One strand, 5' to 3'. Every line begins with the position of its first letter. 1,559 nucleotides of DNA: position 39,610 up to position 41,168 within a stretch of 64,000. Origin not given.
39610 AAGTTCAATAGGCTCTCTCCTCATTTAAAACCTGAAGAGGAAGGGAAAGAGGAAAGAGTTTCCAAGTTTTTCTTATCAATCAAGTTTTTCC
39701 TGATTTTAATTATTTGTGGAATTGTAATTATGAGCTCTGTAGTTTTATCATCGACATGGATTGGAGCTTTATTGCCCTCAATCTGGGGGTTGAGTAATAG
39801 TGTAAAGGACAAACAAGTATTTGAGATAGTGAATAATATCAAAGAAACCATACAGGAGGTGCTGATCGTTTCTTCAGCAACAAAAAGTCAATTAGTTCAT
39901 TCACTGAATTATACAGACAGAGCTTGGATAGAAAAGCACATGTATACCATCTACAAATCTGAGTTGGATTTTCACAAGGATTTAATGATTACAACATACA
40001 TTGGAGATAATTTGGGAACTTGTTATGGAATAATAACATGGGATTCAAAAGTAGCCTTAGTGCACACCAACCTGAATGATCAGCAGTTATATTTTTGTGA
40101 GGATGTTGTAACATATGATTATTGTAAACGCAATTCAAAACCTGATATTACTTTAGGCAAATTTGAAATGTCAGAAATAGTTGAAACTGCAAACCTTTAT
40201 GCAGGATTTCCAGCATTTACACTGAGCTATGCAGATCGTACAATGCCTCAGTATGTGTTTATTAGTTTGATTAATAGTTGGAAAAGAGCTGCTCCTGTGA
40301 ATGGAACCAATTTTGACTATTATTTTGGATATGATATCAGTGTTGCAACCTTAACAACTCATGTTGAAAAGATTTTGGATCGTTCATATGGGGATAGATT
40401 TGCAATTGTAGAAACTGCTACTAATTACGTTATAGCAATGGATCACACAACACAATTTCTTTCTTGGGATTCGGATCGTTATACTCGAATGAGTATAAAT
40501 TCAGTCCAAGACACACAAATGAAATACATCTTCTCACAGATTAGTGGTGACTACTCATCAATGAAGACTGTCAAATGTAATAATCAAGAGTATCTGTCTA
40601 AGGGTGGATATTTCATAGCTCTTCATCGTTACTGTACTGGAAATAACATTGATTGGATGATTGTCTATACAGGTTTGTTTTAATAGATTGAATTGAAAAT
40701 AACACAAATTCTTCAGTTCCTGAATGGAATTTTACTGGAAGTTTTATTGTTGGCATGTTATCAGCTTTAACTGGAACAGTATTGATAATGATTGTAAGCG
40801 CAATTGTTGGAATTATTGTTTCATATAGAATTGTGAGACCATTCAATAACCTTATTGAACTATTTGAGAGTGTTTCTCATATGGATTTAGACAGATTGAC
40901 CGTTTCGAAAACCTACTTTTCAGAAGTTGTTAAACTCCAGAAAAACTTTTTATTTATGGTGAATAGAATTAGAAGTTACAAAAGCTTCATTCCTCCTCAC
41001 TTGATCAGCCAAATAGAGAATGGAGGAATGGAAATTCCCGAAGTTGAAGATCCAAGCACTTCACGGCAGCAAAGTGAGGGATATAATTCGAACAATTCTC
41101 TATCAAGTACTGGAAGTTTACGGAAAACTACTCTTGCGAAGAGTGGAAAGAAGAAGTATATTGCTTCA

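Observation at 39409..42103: Receptor-type adenylyl/guanylyl-cyclase-like protein with HAMP-like linker and apparently degenerate catalytic Asp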

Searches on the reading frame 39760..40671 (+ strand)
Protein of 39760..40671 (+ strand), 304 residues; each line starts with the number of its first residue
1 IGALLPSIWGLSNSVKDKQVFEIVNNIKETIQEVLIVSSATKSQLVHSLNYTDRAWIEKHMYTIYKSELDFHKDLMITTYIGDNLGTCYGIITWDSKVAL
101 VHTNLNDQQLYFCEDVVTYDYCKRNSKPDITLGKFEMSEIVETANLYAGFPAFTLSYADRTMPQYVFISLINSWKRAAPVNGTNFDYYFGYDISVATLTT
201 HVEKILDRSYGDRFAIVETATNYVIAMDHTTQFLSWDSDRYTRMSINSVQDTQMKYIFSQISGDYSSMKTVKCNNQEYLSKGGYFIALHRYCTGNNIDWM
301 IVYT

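Call 41: predict_structure(alignment_id=A4)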
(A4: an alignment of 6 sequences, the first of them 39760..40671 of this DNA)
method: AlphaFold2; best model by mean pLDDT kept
length: 304 residues; sequences in the alignment: 6
mean_pLDDT: 76.5   pTM: 0.72
mean pLDDT of the five models: 76.5, 76.0, 75.5, 74.0, 53.7
residues with pLDDT >= 90: 6; 70-90: 230; 50-70: 58; < 50: 10
segments of 3 or more residues with pLDDT < 50: 1-10
pLDDT, mean of each block of 10 residues (from residue 1): 39 65 74 69 66 78 82 75 83 80 84 71 84 76 84 65 64 82 82 75 68 83 81 74 84 88 84 86 80 82 87
secondary structure, 60 per line:
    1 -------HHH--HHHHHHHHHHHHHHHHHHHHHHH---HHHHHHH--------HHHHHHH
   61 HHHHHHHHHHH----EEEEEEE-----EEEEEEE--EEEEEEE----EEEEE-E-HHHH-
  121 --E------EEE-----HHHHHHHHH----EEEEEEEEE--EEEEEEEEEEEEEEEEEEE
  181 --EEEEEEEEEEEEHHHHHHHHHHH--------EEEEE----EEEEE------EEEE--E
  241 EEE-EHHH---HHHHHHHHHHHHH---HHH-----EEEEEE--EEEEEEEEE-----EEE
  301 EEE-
elements in order: H13-35 H39-45 H54-71 E76-82 E88-94 E97-103 E108-112 H116-119 E130-132 H138-146 E151-159 E162-180 E183-194 H195-205 E214-218 E223-227 E234-237 E240-243 H252-264 E276-281 E284-292 E298-303
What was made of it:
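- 39760..40727 (+): Extracellular double-Cache (dCache) sensor domain, aa 118-425 (spans intron 1). Two Cys pairs are invariant (C230/C239 and C390/C409), and the classic Cache motifs are present (FTxSYxD, then ISLxNS, then YFGYDIS). AF2 model with pLDDT 76.5 and pTM 0.72 (call 41).
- On dCache_1 / double-PDC extracellular sensor domain: AF2 pLDDT 76.5 and pTM 0.72 (call 41).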

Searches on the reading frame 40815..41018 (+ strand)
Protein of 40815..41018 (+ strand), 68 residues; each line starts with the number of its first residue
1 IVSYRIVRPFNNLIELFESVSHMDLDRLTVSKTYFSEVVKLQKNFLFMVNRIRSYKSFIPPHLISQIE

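Call 57: search_solved_structures(query=A5, max_evalue=10, show_alignments=3)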
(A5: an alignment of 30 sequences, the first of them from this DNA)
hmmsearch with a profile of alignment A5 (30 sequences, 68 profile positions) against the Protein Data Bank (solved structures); distinct sequences matched with E-value up to 10: 4.
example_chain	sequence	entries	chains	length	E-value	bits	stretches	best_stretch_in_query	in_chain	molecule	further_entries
5iji_A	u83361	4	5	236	0.13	15.9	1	4-57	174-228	Nitrate/nitrite sensor histidine kinase NarQ | Nitrate/nitrite sensor protein NarQ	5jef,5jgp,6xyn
5jeq_A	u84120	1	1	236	0.13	15.9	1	4-57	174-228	Nitrate/nitrite sensor protein NarQ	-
6yue_A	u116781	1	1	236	0.14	15.8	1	4-57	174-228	Nitrate/nitrite sensor protein NarQ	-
4ue4_C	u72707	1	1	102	2.3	11.9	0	33-54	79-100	SIGNAL RECOGNITION PARTICLE PROTEIN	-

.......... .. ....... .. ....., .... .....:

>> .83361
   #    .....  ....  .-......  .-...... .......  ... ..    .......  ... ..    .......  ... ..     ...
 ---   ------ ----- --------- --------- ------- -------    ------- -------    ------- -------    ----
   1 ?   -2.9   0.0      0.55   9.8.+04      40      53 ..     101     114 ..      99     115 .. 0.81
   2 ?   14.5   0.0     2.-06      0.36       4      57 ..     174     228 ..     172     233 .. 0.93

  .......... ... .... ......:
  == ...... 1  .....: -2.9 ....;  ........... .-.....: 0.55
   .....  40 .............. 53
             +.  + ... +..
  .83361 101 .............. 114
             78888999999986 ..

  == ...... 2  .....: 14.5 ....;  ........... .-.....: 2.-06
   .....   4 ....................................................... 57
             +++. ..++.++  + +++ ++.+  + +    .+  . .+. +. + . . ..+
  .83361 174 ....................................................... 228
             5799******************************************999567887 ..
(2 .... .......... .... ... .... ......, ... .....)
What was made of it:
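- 40821..41018 (+): HAMP-like domain (aa 457-about 510) and the conserved Y-R/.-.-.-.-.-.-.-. connector (to aa 522). The family profile's only real PDB match is the NarQ HAMP domain (residues 174-228), but at E 0.13 (call 57).
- On HAMP domain: The only real PDB match of the family profile is the NarQ HAMP domain (174-228), but at E 0.13 (call 57).
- HAMP assignment is statistically weak (E 0.13, call 57).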

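Call 58: search_protein_families(library=pfam, alignment_id=A5, max_evalue=1)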
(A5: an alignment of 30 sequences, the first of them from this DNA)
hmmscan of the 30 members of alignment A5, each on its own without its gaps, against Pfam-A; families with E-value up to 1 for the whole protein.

A. member 1, seq(68 aa): 1 family
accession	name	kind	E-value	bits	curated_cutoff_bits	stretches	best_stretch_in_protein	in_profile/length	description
PF18548.6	MetOD2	-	0.078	13.4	30.6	1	11-56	36-81/88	Metanogen output domain 2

B. families by the number of members that match (of 30 scanned): 15 families
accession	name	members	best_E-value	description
PF00672.30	HAMP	7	0.0014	HAMP domain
PF18548.6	MetOD2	4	0.078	Metanogen output domain 2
PF18281.7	BILBO1_N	1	0.022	BILBO1 N-terminal domain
PF12987.12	DUF3871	1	0.046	Domain of unknown function, B. Theta Gene description (DUF3871)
PF25062.1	ARM_TT21_N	1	0.048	Tetratricopeptide repeat protein 21 N-terminal ARM repeat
PF16546.10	SGTA_dimer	1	0.055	Homodimerisation domain of SGTA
PF17190.9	RecG_N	1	0.057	RecG N-terminal helical domain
PF01273.31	LBP_BPI_CETP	1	0.073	LBP / BPI / CETP family, N-terminal domain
PF11155.13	DUF2935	1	0.08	Domain of unknown function (DUF2935)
PF17587.7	Dmd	1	0.082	Discriminator of mRNA degradation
PF16526.10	CLZ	1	0.085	C-terminal leucine zipper domain of cyclic nucleotide-gated channels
PF21774.3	NagJ_C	1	0.1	Hyaluronidase post-catalytic domain-like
PF22005.2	WWE_1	1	0.15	Parp14 WWE domain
PF11848.13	DUF3368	1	0.16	Domain of unknown function (DUF3368)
PF12592.13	ATPase_RavA_C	1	0.32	ATPase, RavA, C-terminal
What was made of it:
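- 40821..41018 (+): Pfam HAMP is the family hit most often among relatives: 7 of 30, best E 0.0014 (call 58).
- On HAMP domain: Pfam HAMP matches 7 of 30 relatives, best E 0.0014 (call 58).
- Checked: A HAMP-like segment follows TM2 (calls 57, 58).
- HAMP-like segment: the only real PDB match is the NarQ HAMP domain (call 57); Pfam HAMP is weak but the commonest hit among relatives (call 58).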
